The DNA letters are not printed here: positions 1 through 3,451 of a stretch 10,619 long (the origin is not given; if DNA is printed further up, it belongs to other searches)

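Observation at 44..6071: Candidate envelope or peptide-modification locus: FemAB-like transferase plus methyltransferase (coupled), divergent from Trm112-methyltransferase plus giant secreted gluzincin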

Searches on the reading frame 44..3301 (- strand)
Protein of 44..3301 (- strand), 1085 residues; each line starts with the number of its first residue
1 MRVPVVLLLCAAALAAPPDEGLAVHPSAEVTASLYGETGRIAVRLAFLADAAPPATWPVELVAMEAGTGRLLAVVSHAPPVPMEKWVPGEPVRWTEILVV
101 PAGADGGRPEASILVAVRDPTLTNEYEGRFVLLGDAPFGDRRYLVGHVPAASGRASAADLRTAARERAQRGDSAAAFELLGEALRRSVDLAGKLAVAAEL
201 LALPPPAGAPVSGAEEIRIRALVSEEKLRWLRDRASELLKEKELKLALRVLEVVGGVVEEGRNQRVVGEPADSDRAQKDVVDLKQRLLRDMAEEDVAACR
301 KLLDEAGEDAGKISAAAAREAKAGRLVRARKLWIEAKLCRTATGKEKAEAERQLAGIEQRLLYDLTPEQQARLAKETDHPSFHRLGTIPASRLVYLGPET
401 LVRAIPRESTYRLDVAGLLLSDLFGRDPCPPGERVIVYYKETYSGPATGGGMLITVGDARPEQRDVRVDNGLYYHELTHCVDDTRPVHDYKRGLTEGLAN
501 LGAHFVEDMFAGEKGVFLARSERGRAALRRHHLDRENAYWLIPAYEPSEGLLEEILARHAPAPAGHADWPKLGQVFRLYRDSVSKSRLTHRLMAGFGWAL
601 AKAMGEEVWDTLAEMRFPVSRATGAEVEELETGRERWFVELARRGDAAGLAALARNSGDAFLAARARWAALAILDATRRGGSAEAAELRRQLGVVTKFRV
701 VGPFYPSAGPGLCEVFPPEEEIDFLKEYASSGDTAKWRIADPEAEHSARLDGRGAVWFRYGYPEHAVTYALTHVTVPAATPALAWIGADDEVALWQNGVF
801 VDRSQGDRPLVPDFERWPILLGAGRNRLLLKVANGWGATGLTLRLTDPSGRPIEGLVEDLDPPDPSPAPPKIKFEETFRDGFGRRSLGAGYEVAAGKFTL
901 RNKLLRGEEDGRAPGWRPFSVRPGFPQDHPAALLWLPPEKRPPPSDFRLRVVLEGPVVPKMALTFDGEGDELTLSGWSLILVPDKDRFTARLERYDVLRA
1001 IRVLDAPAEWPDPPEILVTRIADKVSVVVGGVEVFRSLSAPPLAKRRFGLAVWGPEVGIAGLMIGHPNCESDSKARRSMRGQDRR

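Call 6: search_protein_families(library=pfam, proteins=[window:44-3301:-], max_evalue=0.01)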
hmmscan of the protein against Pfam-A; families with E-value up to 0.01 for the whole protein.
window:44-3301:- (1085 aa): 0 families

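Call 7: search_protein_families(library=ncbifam, proteins=[window:44-3301:-], max_evalue=0.01)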
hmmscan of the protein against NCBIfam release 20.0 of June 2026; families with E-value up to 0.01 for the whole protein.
window:44-3301:- (1085 aa): 0 families

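Call 15: find_homologous_proteins(query=window:44-3301:-)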
Query window:44-3301:- (1085 aa): 15 proteins with E <= 0.001 among 8000 candidates.
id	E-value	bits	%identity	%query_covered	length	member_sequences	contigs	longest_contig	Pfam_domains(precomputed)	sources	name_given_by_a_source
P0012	0.0e+0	2439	100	100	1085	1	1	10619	-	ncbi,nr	ncbi:MAG: hypothetical protein MUE73_13055 [Planctomycetes bacterium]|nr:hypothetical protein [Planc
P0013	0.0e+0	2033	85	97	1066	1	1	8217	-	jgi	jgi:hypothetical protein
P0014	0.0e+0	1338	59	98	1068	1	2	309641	-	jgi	jgi:hypothetical protein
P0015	0.0e+0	1337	58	98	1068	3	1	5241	-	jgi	-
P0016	0.0e+0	1312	57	98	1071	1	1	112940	-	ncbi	-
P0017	0.0e+0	1305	57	98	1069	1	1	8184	-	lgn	-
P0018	0.0e+0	1294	56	98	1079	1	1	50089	-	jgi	-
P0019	0.0e+0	1265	57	96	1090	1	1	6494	-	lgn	-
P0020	0.0e+0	1230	55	98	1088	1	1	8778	-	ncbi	ncbi:MAG: hypothetical protein ABFS86_08470 [Planctomycetota bacterium]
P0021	0.0e+0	1077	52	97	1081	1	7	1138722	-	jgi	jgi:hypothetical protein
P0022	1.2e-124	436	32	98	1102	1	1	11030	-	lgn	-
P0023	2.0e-102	362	31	96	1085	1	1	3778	-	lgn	-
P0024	9.8e-60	221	33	48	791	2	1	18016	-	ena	-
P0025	7.1e-11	59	34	18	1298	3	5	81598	PF14559.13,PF12969.13,PF01841.26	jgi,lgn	jgi:tetratricopeptide (TPR) repeat protein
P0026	7.9e-9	52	33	19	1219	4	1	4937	PF13431.13,PF23914.2,PF13414.13,PF13176.13,PF13428.13,PF25064.2,PF14559.13,PF13371.13,PF12969.13,PF00515.35,PF12895.14,PF13424.13,PF13432.13,PF13181.13,PF07719.24,PF01841.26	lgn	-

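Call 16: find_encoding_contigs(protein=P0014, flank=10000, max_places=1)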
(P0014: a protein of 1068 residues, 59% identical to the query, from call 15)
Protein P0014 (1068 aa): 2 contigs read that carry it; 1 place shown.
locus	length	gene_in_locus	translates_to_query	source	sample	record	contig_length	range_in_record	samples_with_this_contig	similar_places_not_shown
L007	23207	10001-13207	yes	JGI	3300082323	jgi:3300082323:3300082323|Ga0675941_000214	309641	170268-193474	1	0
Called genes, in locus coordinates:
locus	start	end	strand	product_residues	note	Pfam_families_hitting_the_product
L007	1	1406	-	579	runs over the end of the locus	PF00664:ABC_membrane, PF00005:ABC_tran, PF02463:SMC_N (weak)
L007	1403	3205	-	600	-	PF00664:ABC_membrane, PF00005:ABC_tran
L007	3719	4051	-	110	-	-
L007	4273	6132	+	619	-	PF01293:PEPCK_ATP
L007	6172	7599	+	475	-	PF01145:Band_7, PF15975:Flot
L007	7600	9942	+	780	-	PF00155:Aminotran_1_2, PF01041:DegT_DnrJ_EryC1 (weak), PF07475:Hpr_kinase_C (weak)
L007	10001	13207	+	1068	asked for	-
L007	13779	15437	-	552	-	PF02366:PMT, PF13231:PMT_2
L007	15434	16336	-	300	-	PF01522:Polysacc_deac_1 (weak)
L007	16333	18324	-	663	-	PF00551:Formyl_trans_N, PF02911:Formyl_trans_C, PF01370:Epimerase, PF16363:GDP_Man_Dehyd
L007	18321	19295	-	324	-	PF13641:Glyco_tranf_2_3, PF00535:Glycos_transf_2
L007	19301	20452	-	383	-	PF01041:DegT_DnrJ_EryC1, PF00155:Aminotran_1_2 (weak)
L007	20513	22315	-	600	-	PF08439:Peptidase_M3_N, PF01432:Peptidase_M3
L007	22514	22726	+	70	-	PF05154:TM2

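Call 17: find_encoding_contigs(protein=P0016, flank=10000, max_places=1)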
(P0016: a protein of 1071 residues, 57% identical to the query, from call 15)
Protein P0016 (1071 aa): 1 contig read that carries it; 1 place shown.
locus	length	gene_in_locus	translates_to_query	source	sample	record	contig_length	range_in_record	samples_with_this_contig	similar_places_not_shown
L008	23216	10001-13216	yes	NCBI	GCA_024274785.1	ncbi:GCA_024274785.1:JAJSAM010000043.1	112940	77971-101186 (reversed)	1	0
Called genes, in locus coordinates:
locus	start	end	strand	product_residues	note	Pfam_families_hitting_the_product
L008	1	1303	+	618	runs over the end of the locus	PF01293:PEPCK_ATP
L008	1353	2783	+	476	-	PF01145:Band_7, PF15975:Flot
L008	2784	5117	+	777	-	PF00155:Aminotran_1_2, PF01041:DegT_DnrJ_EryC1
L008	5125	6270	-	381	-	PF13173:AAA_14, PF13635:DUF4143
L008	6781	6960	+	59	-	-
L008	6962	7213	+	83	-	-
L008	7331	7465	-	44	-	-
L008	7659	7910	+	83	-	-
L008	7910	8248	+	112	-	PF02452:PemK_toxin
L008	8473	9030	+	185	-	PF02698:DUF218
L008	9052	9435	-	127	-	-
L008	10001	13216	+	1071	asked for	-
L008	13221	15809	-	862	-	-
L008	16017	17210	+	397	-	PF13439:Glyco_transf_4, PF00534:Glycos_transf_1, PF13692:Glyco_trans_1_4, PF13524:Glyco_trans_1_2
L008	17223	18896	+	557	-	PF01979:Amidohydro_1, PF07969:Amidohydro_3 (faint), PF13382:Adenine_deam_C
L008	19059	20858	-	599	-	PF08439:Peptidase_M3_N, PF01432:Peptidase_M3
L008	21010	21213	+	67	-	PF05154:TM2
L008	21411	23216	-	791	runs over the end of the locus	PF00270:DEAD, PF00271:Helicase_C, PF22982:WHD_HRQ1, PF09369:MZB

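Call 18: find_encoding_contigs(protein=P0021, flank=10000, max_places=1)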
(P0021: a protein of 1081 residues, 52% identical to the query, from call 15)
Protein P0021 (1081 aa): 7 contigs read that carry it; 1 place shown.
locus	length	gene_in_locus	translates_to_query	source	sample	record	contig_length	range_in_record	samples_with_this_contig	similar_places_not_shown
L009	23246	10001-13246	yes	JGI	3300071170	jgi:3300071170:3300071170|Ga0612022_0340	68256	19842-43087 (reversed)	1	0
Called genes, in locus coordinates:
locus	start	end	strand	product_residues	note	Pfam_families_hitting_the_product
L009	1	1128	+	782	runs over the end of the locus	PF13646:HEAT_2 (weak), PF13432:TPR_16, PF14559:TPR_19 (weak), PF00515:TPR_1 (weak), PF13424:TPR_12 (weak), PF13424:TPR_12 (weak), PF14559:TPR_19, PF13432:TPR_16, +9 more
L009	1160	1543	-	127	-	-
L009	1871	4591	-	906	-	PF02743:dCache_1, PF22673:MCP-like_PDC_1, PF00672:HAMP, PF00512:HisKA, PF02518:HATPase_c, PF00072:Response_reg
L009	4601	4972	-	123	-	PF01740:STAS, PF13466:STAS_2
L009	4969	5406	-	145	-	PF13581:HATPase_c_2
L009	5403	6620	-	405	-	PF00072:Response_reg, PF07228:SpoIIE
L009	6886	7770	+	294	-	-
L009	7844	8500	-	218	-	PF11172:DUF2959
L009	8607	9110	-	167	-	PF05163:DinB, PF12867:DinB_2 (weak)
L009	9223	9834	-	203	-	PF01844:HNH, PF13395:HNH_4 (weak), PF14279:HNH_5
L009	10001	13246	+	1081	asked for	-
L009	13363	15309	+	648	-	PF13646:HEAT_2 (weak)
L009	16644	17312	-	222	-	PF04493:Endonuclease_5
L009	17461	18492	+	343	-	PF05343:Peptidase_M42, PF01546:Peptidase_M20 (weak)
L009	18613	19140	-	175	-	PF13646:HEAT_2 (weak)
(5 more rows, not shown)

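Call 19: find_encoding_contigs(protein=P0018, flank=10000, max_places=1)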
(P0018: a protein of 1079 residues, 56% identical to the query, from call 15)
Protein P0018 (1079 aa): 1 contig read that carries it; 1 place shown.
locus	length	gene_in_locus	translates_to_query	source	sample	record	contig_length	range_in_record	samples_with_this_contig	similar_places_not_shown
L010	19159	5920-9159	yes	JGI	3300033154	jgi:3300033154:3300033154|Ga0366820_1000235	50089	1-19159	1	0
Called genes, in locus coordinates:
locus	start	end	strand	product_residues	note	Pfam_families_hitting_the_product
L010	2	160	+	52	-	?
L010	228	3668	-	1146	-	PF13424:TPR_12 (faint), PF13414:TPR_11 (faint), PF00515:TPR_1 (weak), PF07719:TPR_2 (weak), PF13181:TPR_8 (weak), PF23914:TPR_CcmH_CycH, PF13517:FG-GAP_3, PF07593:UnbV_ASPIC, +6 more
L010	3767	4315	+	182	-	-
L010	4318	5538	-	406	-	PF13173:AAA_14, PF13635:DUF4143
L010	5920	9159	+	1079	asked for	-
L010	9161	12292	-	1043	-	PF00873:ACR_tran, PF03176:MMPL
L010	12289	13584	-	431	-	PF25954:Beta-barrel_RND_2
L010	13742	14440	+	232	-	-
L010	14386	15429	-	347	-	PF00730:HhH-GPD, PF14815:NUDIX_4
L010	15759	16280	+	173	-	PF02915:Rubrerythrin (weak)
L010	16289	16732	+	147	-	PF08327:AHSA1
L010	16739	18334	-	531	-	PF00413:Peptidase_M10, PF07705:CARDB (weak)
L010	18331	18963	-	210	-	-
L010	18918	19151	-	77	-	-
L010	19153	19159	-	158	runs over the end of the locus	PF08843:AbiEii (weak)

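Call 20: find_encoding_contigs(protein=P0013, flank=10000, max_places=2)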
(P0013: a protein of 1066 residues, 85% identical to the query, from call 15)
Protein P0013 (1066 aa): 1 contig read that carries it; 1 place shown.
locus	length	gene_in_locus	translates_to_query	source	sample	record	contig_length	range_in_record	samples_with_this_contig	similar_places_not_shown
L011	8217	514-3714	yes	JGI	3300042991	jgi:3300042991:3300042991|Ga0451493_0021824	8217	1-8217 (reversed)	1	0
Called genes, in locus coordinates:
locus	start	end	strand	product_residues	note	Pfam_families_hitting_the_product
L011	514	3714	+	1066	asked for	-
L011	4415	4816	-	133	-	-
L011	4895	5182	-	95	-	PF02085:Cytochrom_CIII (weak)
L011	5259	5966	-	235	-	PF04134:DCC1-like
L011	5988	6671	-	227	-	-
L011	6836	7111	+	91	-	PF13382:Adenine_deam_C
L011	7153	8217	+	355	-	?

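Call 21: find_encoding_contigs(protein=P0020, flank=10000, max_places=2)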
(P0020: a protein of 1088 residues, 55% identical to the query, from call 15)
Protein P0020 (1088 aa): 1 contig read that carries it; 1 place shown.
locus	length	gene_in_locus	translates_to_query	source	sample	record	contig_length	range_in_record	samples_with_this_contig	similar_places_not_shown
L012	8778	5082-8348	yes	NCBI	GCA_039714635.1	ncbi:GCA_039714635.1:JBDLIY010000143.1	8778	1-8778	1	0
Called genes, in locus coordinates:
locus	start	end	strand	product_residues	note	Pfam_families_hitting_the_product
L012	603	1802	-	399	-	PF13646:HEAT_2 (weak)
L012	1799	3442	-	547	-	PF14559:TPR_19, PF13414:TPR_11, PF13432:TPR_16, PF13414:TPR_11, PF00515:TPR_1, PF13432:TPR_16, PF00515:TPR_1, PF13432:TPR_16, +24 more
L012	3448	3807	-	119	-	-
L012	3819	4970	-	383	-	-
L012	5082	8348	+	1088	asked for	-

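Call 48: predict_structure(alignment_id=A2)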
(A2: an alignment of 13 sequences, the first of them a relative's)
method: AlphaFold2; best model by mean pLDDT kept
length: 1085 residues; sequences in the alignment: 13
mean_pLDDT: 70.2   pTM: 0.41
mean pLDDT of the five models: 70.2, 69.4, 68.4, 62.6, 61.3
residues with pLDDT >= 90: 64; 70-90: 560; 50-70: 257; < 50: 204
segments of 3 or more residues with pLDDT < 50: 13-19, 267-271, 383-389, 393-401, 421-427, 431-510, 541-545, 586-588, 710-715, 717-744, 863-869, 912-915, 918-927, 1069-1085
pLDDT, mean of each block of 10 residues (from residue 1): 57 45 83 80 89 81 88 86 85 86 82 88 72 72 87 78 88 82 74 70 65 68 67 79 86 74 52 68 81 83 86 89 88 88 83 87 85 75 48 48 52 54 48 45 36 43 45 43 40 40 41 59 61 50 50 76 65 65 53 74 84 72 64 66 85 77 80 85 86 83 56 45 39 33 54 71 63 87 80 72 60 73 85 65 84 85 49 81 78 82 82 47 47 80 83 91 82 72 87 69 83 92 86 79 80 82 79 43 40
secondary structure, 60 per line:
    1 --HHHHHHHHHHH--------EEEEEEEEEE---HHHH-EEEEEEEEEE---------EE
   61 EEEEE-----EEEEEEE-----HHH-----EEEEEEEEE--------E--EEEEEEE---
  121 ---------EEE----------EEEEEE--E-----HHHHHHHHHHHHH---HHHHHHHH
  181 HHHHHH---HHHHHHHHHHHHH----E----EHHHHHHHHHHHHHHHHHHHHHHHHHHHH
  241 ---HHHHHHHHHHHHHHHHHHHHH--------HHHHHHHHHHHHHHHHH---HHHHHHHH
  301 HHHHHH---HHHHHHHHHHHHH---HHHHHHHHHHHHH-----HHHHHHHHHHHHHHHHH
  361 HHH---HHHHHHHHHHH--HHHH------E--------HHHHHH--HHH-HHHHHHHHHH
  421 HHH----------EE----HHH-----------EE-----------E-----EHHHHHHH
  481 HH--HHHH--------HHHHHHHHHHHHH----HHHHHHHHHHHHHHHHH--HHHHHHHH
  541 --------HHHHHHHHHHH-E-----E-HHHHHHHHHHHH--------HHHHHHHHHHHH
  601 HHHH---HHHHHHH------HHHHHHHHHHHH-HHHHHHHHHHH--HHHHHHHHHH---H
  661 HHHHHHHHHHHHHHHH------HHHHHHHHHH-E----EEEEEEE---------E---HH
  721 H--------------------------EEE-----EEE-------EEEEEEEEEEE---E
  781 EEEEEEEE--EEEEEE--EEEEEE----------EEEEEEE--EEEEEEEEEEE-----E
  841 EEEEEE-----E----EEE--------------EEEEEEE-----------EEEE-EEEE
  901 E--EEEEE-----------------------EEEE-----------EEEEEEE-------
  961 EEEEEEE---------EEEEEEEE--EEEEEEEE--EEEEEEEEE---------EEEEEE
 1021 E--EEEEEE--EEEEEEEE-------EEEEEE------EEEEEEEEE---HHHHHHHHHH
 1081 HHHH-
elements in order (helices of 4 or more, strands of 3 or more residues): H3-13 E22-31 H35-38 E40-49 E59-65 E71-77 E91-99 E111-117 E130-132 E143-148 H157-169 H173-186 H190-202 H213-240 H244-264 H273-289 H293-306 H310-322 H326-338 H344-363 H367-377 H380-383 H399-404 H411-423 H474-482 H485-488 H497-509 H514-530 H533-540 H549-559 H569-580 H589-604 H608-614 H621-632 H634-644 H647-656 H660-676 H683-692 E699-705 E748-750 E756-758 E766-776 E780-788 E791-796 E799-804 E815-821 E824-834 E840-846 E857-859 E874-880 E892-895 E897-901 E904-908 E932-935 E947-953 E961-967 E977-984 E987-994 E997-1005 E1015-1021 E1024-1029 E1032-1039 E1047-1052 E1059-1067 H1071-1084
